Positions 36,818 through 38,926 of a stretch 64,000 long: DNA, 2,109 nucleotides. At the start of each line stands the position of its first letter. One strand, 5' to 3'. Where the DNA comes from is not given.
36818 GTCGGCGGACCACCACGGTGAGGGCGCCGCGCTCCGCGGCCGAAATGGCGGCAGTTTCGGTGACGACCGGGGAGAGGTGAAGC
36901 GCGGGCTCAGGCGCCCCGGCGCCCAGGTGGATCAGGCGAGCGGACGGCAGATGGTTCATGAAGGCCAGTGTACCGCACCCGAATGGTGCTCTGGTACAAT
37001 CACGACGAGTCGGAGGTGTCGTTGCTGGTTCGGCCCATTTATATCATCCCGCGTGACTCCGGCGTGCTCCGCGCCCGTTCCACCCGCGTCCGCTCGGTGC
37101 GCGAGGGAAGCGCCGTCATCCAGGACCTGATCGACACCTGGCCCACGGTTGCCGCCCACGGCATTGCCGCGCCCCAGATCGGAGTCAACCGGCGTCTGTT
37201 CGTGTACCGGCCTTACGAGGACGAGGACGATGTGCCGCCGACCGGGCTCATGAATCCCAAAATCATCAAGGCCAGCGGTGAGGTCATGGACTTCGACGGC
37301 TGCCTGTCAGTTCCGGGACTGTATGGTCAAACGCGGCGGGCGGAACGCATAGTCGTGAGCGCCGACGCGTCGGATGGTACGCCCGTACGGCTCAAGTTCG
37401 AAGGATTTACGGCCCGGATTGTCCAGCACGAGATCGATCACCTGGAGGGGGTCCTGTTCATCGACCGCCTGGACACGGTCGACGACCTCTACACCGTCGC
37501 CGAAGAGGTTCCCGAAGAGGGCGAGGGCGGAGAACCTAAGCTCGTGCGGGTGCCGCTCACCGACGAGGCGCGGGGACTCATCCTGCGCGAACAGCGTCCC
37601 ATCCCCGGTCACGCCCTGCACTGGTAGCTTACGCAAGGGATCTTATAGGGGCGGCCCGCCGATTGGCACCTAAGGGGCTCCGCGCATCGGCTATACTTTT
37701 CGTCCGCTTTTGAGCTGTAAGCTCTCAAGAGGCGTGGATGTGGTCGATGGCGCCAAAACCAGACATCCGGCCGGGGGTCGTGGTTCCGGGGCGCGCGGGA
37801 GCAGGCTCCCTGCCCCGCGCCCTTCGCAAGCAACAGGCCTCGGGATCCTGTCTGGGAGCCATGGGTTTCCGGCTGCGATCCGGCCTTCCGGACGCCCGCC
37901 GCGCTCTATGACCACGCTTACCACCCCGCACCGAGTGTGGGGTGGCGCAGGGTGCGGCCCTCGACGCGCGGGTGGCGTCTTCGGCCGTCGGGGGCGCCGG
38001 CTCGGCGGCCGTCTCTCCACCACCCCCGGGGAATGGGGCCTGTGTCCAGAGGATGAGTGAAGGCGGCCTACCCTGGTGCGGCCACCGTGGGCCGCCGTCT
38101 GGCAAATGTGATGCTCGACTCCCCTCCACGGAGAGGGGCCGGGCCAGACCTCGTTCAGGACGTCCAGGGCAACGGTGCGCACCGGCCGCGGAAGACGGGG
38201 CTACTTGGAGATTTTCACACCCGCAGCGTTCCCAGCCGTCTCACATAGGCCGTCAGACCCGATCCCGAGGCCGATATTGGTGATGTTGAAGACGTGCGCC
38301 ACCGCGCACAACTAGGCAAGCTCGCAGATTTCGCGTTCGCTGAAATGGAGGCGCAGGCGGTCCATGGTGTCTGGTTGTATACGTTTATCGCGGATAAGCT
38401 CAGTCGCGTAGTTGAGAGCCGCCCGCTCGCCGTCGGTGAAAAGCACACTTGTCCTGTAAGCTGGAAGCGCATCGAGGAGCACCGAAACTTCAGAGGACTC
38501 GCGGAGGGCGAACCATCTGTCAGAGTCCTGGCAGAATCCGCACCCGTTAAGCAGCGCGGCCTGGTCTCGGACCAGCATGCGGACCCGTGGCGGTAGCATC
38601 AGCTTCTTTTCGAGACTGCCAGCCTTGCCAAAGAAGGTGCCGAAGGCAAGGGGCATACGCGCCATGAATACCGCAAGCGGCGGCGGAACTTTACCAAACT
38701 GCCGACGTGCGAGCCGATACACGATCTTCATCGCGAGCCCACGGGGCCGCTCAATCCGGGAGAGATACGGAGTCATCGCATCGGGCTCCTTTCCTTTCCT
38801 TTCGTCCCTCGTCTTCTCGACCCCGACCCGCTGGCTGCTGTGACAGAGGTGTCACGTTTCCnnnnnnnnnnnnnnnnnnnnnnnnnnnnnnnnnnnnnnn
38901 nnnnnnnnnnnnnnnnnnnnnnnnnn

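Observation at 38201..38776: In-frame amber codon splits the CMD/AhpD-family gene predicted to be the sigma factor target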

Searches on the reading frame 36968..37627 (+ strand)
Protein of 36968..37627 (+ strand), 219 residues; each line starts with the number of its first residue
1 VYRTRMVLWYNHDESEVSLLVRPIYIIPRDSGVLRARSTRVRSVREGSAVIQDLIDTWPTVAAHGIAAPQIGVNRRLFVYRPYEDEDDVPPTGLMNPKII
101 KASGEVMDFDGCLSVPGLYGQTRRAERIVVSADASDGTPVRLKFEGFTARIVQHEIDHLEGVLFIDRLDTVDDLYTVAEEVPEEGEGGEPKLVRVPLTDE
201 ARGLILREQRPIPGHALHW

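Call 32: search_protein_families(library=ncbifam, proteins=[window:36968-37627:+], max_evalue=1e-10)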
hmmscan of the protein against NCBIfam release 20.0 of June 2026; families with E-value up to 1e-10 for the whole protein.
window:36968-37627:+ (219 aa): 6 families
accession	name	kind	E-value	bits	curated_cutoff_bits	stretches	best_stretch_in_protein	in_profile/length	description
NF001159.1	PRK00150.1-3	subfamily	3.3e-37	127.6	125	1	32-172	11-154/167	peptide deformylase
TIGR00079.1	pept_deformyl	equivalog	3.9e-33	114.3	103.95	1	34-172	12-151/161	peptide deformylase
NF009483.0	PRK12846.1-4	equivalog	5.7e-25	88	267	1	20-168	2-156/193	peptide deformylase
NF009484.0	PRK12846.1-5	equivalog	2.1e-21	76.4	190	1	21-169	3-148/165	peptide deformylase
NF006670.0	PRK09218.1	equivalog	4.8e-20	72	162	1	28-163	6-135/136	peptide deformylase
NF011189.0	PRK14595.1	equivalog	9e-19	67.8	232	1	32-170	12-148/162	peptide deformylase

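Call 51: list_cluster_members(proteins=[window:36983-37627:+, window:36186-36959:-, window:35586-36077:+, window:33580-35586:+, window:32514-33563:+, window:40555-41808:+])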
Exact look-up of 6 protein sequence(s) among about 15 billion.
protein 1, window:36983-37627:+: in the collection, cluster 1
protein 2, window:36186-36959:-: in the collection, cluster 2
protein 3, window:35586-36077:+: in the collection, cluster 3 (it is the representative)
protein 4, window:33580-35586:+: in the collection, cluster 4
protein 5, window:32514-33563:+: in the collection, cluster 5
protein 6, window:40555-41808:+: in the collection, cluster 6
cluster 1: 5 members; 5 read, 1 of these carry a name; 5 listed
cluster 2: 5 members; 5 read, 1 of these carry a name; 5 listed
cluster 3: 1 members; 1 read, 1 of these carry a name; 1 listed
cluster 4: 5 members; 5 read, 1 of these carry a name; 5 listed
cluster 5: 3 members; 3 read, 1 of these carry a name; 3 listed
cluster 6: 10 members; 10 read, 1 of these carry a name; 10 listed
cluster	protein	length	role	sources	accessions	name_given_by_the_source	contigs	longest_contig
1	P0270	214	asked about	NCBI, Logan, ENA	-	-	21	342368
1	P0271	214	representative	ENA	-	-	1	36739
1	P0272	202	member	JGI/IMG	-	peptide deformylase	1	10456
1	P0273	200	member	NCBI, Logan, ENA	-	-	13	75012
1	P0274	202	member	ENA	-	-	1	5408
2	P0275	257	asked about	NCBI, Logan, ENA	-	-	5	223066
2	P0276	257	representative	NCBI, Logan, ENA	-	-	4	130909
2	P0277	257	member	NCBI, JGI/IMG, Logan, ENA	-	lipoate-protein ligase A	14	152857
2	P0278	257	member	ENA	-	-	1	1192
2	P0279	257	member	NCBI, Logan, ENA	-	-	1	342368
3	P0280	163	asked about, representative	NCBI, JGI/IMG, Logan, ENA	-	hypothetical protein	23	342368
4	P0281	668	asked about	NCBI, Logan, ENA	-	-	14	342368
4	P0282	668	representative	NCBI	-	-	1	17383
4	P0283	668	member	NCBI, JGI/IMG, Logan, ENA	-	dipeptidyl aminopeptidase/acylaminoacyl peptidase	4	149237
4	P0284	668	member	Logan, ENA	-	-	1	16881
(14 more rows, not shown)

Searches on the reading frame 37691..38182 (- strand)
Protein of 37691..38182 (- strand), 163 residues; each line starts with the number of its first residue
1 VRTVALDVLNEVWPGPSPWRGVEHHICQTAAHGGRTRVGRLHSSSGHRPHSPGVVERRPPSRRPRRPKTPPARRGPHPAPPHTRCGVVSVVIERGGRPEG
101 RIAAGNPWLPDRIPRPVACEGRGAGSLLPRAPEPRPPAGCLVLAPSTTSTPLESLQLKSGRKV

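Call 55: search_protein_families(library=pfam, proteins=[window:37691-38182:-], max_evalue=0.01)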
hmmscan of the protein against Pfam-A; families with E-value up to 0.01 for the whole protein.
window:37691-38182:- (163 aa): 0 families
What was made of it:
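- Tried and rejected: The 229-aa ORF after the sigma gene and the 163-aa ORF in the CMD-def spacer have no Pfam match and were dismissed as non-genes (call 55).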

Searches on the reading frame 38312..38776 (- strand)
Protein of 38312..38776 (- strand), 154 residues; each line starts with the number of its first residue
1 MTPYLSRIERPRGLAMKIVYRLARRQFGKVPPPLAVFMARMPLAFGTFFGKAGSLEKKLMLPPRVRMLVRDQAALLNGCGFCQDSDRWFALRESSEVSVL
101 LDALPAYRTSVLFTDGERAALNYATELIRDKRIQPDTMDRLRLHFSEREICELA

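Call 4: search_protein_families(library=pfam, proteins=[window:38315-38776:-], max_evalue=0.01)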
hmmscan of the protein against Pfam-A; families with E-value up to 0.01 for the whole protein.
seq(154 aa): 1 family
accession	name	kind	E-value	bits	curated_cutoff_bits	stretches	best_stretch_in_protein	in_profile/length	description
PF02627.25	CMD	-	0.00058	20.3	23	1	61-126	20-84/84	Carboxymuconolactone decarboxylase family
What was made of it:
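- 38312..38776 (-): Truncated CMD/AhpD-like coding sequence: 154 sense codons plus the amber stop. Pfam CMD scores 20.3 bits, below the cutoff of 23 (call 4).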

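Call 9: find_encoding_contigs(protein=window:38312-38776:-, flank=6000, max_places=10)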
Protein window:38312-38776:- (154 aa): 15 contigs read that carry it; 8 places shown.
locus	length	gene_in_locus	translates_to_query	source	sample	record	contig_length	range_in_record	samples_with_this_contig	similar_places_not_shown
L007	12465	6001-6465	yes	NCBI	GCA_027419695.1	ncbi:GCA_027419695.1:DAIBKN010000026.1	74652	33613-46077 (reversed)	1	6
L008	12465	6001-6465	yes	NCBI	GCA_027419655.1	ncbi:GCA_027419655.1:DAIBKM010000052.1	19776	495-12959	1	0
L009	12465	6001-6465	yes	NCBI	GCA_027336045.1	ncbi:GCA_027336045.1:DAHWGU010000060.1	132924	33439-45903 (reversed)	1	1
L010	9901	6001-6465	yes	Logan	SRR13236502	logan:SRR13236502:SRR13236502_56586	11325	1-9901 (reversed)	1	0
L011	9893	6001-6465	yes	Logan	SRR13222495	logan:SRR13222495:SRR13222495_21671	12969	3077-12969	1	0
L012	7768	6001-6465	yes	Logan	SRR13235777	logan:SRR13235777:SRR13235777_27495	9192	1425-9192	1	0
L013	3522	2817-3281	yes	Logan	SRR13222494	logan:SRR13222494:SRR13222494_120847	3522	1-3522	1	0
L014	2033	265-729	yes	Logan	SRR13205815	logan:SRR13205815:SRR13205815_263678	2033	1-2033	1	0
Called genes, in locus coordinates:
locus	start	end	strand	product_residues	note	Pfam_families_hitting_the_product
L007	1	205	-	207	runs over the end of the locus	-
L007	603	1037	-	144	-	-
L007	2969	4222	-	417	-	PF07690:MFS_1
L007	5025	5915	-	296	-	PF04542:Sigma70_r2, PF08281:Sigma70_r4_2 (weak)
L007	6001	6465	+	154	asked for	-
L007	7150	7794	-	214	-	PF01327:Pep_deformylase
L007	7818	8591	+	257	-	PF21948:LplA-B_cat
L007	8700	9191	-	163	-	-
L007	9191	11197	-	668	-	PF09142:TruB_C (faint), PF26549:Tricorn_N (weak), PF26550:Tricorn_2nd, PF07676:PD40 (weak), PF00326:Peptidase_S9, PF01738:DLH (faint)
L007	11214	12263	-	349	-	PF08545:ACP_syn_III, PF08541:ACP_syn_III_C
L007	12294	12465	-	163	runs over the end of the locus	PF13085:Fer2_3 (weak), PF00111:Fer2, PF01799:Fer2_2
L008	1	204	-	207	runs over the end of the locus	-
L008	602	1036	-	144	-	-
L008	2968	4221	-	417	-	PF07690:MFS_1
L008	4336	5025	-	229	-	-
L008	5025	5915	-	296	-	PF04542:Sigma70_r2, PF08281:Sigma70_r4_2 (weak)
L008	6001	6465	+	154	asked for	-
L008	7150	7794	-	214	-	PF01327:Pep_deformylase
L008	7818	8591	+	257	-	PF21948:LplA-B_cat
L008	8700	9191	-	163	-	-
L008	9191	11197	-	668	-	PF09142:TruB_C (faint), PF26549:Tricorn_N (weak), PF26550:Tricorn_2nd, PF07676:PD40 (weak), PF00326:Peptidase_S9, PF01738:DLH (faint)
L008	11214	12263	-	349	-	PF08545:ACP_syn_III, PF08541:ACP_syn_III_C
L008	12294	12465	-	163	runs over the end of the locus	PF13085:Fer2_3 (weak), PF00111:Fer2, PF01799:Fer2_2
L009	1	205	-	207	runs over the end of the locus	-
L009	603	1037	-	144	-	-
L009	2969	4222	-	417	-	PF07690:MFS_1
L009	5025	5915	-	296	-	PF04542:Sigma70_r2, PF08281:Sigma70_r4_2 (weak)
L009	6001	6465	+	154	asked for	-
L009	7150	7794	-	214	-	PF01327:Pep_deformylase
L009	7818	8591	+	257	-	PF21948:LplA-B_cat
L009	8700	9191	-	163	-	-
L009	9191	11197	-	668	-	PF09142:TruB_C (faint), PF26549:Tricorn_N (weak), PF26550:Tricorn_2nd, PF07676:PD40 (weak), PF00326:Peptidase_S9, PF01738:DLH (faint)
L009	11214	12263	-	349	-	PF08545:ACP_syn_III, PF08541:ACP_syn_III_C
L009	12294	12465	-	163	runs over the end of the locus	PF13085:Fer2_3 (weak), PF00111:Fer2, PF01799:Fer2_2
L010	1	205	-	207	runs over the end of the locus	-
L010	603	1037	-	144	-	-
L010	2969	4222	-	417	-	PF07690:MFS_1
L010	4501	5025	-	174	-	-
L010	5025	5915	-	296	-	PF04542:Sigma70_r2, PF08281:Sigma70_r4_2 (weak)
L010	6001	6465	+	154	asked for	-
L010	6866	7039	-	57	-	-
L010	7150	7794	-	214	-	PF01327:Pep_deformylase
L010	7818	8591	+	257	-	PF21948:LplA-B_cat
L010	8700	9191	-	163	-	-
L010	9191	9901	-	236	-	?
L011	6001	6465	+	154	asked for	-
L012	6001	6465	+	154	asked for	-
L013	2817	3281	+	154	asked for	-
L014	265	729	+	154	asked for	-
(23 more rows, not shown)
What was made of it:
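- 38312..38776 (-): The exact 154-aa product is encoded on 15 public contigs (call 9).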

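Call 18: list_cluster_members(proteins=[window:38312-38776:-, P0001, window:36968-37627:+])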
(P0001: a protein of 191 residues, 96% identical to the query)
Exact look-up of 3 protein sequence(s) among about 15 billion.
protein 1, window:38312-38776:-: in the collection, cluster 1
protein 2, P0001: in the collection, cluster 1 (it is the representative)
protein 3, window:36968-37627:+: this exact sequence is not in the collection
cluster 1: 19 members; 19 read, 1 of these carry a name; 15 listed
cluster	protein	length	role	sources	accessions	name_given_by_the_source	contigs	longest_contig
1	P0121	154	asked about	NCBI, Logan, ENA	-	-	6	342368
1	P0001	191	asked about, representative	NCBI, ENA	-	-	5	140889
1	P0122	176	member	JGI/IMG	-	alkylhydroperoxidase family enzyme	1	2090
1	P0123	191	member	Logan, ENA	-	-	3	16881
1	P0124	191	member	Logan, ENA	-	-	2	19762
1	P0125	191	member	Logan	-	-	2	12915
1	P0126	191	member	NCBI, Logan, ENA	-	-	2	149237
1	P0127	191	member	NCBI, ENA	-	-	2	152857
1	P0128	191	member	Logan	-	-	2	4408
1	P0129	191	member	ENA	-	-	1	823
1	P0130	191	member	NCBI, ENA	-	-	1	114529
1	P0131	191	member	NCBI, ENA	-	-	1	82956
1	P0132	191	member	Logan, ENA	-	-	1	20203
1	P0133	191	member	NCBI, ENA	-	-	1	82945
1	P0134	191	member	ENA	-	-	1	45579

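Call 22: find_encoding_contigs(protein=P0133, flank=6000, max_places=4)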
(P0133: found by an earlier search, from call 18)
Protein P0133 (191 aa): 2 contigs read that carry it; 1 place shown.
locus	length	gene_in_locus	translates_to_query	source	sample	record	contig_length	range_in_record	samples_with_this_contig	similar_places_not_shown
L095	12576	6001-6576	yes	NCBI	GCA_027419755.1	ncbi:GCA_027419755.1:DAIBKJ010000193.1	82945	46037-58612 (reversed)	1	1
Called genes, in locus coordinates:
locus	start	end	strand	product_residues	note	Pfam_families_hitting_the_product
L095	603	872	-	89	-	-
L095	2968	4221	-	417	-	PF07690:MFS_1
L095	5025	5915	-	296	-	PF04542:Sigma70_r2, PF08281:Sigma70_r4_2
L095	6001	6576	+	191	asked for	-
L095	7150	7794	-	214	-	PF01327:Pep_deformylase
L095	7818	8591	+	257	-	PF21948:LplA-B_cat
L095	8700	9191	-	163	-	-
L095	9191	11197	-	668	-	PF09142:TruB_C (faint), PF26549:Tricorn_N (weak), PF26550:Tricorn_2nd, PF07676:PD40 (weak), PF00326:Peptidase_S9, PF01738:DLH (faint)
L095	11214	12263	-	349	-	PF08545:ACP_syn_III, PF08541:ACP_syn_III_C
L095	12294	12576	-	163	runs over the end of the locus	PF13085:Fer2_3 (weak), PF00111:Fer2, PF01799:Fer2_2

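Call 23: find_encoding_contigs(protein=P0129, flank=6000, max_places=4)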
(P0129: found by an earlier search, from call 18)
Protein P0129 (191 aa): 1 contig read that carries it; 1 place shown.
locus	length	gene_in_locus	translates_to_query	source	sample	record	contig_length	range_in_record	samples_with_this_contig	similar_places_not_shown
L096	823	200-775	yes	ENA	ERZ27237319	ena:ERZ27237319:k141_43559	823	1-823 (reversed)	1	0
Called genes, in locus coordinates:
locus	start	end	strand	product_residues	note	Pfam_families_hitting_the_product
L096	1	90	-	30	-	?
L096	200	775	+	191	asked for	-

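Call 24: find_encoding_contigs(protein=P0127, flank=6000, max_places=3)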
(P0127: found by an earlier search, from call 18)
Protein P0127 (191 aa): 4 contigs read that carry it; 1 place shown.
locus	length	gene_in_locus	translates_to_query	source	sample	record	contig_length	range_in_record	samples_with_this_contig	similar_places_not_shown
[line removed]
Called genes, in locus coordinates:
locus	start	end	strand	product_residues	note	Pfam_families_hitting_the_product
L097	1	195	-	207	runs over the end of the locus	-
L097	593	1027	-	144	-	-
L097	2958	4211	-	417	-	PF07690:MFS_1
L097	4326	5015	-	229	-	-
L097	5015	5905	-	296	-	PF04542:Sigma70_r2, PF08281:Sigma70_r4_2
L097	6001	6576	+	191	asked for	-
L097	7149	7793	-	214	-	PF01327:Pep_deformylase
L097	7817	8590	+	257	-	PF21948:LplA-B_cat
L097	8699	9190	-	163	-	-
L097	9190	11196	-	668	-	PF09142:TruB_C (faint), PF26549:Tricorn_N (weak), PF26550:Tricorn_2nd, PF07676:PD40 (weak), PF00326:Peptidase_S9, PF01738:DLH (faint)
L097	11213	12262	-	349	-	PF08545:ACP_syn_III, PF08541:ACP_syn_III_C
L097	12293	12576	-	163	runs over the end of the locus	PF13085:Fer2_3 (weak), PF00111:Fer2, PF01799:Fer2_2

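Call 25: find_encoding_contigs(protein=P0126, flank=6000, max_places=3)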
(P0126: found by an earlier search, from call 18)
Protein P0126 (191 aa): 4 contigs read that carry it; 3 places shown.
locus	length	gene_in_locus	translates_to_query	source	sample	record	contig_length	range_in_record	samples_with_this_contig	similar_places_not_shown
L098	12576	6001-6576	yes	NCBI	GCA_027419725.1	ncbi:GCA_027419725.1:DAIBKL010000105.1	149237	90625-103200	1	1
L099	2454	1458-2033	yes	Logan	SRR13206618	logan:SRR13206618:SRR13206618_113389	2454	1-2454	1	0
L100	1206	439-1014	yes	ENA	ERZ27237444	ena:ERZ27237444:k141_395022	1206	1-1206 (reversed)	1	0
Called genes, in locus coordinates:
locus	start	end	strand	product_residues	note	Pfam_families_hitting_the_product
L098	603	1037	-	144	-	-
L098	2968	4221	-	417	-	PF07690:MFS_1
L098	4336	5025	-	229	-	-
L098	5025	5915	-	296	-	PF04542:Sigma70_r2, PF08281:Sigma70_r4_2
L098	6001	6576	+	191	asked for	-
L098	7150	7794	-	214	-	PF01327:Pep_deformylase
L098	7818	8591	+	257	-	PF21948:LplA-B_cat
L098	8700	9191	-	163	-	-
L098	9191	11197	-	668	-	PF09142:TruB_C (faint), PF26549:Tricorn_N (weak), PF26550:Tricorn_2nd, PF07676:PD40 (weak), PF00326:Peptidase_S9, PF01738:DLH (faint)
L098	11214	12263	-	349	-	PF08545:ACP_syn_III, PF08541:ACP_syn_III_C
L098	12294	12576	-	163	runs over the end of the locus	PF13085:Fer2_3 (weak), PF00111:Fer2, PF01799:Fer2_2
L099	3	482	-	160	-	?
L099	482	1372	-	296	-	PF04542:Sigma70_r2, PF08281:Sigma70_r4_2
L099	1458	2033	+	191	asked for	-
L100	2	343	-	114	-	?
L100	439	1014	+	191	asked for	-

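Call 26: find_encoding_contigs(protein=P0131, flank=6000, max_places=3)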
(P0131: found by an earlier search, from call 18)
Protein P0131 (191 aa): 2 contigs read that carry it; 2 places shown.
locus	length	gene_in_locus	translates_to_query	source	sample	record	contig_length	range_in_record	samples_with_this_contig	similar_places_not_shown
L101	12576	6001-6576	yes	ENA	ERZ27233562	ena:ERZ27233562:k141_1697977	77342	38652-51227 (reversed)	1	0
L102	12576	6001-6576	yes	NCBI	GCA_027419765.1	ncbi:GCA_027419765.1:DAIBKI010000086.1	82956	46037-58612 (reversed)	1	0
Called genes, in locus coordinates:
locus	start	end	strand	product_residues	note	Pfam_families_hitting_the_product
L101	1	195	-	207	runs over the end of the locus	-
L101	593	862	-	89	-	-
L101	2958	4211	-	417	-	PF07690:MFS_1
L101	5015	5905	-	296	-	PF04542:Sigma70_r2, PF08281:Sigma70_r4_2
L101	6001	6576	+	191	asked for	-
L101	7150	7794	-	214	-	PF01327:Pep_deformylase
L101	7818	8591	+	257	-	PF21948:LplA-B_cat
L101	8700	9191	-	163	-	-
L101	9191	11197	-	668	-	PF09142:TruB_C (faint), PF26549:Tricorn_N (weak), PF26550:Tricorn_2nd, PF07676:PD40 (weak), PF00326:Peptidase_S9, PF01738:DLH (faint)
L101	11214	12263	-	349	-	PF08545:ACP_syn_III, PF08541:ACP_syn_III_C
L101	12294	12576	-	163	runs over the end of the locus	PF13085:Fer2_3 (weak), PF00111:Fer2, PF01799:Fer2_2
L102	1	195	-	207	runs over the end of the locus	-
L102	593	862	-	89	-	-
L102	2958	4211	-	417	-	PF07690:MFS_1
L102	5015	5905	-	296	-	PF04542:Sigma70_r2, PF08281:Sigma70_r4_2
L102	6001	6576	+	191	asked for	-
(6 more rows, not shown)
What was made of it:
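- Both intact and TAG alleles occur among consecutive MAG accessions of one submission series (DAIBKI to DAIBKN; calls 9, 22, 25, 26).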

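Call 27: find_encoding_contigs(protein=P0132, flank=6000, max_places=3)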
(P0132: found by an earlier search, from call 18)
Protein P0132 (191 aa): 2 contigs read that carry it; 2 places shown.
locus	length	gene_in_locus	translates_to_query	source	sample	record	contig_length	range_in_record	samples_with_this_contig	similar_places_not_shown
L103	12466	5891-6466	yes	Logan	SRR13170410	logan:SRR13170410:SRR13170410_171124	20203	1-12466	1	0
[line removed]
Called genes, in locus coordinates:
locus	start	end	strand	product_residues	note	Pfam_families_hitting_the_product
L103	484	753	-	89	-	-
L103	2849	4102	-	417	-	PF07690:MFS_1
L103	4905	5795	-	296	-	PF04542:Sigma70_r2, PF08281:Sigma70_r4_2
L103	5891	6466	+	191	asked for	-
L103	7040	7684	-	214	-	PF01327:Pep_deformylase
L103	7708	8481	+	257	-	PF21948:LplA-B_cat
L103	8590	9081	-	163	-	-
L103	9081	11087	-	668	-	PF09142:TruB_C (faint), PF26549:Tricorn_N (weak), PF26550:Tricorn_2nd, PF07676:PD40 (weak), PF00326:Peptidase_S9, PF01738:DLH (faint)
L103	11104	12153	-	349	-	PF08545:ACP_syn_III, PF08541:ACP_syn_III_C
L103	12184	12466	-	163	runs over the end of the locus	PF13085:Fer2_3 (weak), PF00111:Fer2, PF01799:Fer2_2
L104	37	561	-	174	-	-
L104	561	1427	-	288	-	PF04542:Sigma70_r2, PF08281:Sigma70_r4_2 (weak)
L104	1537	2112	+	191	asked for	-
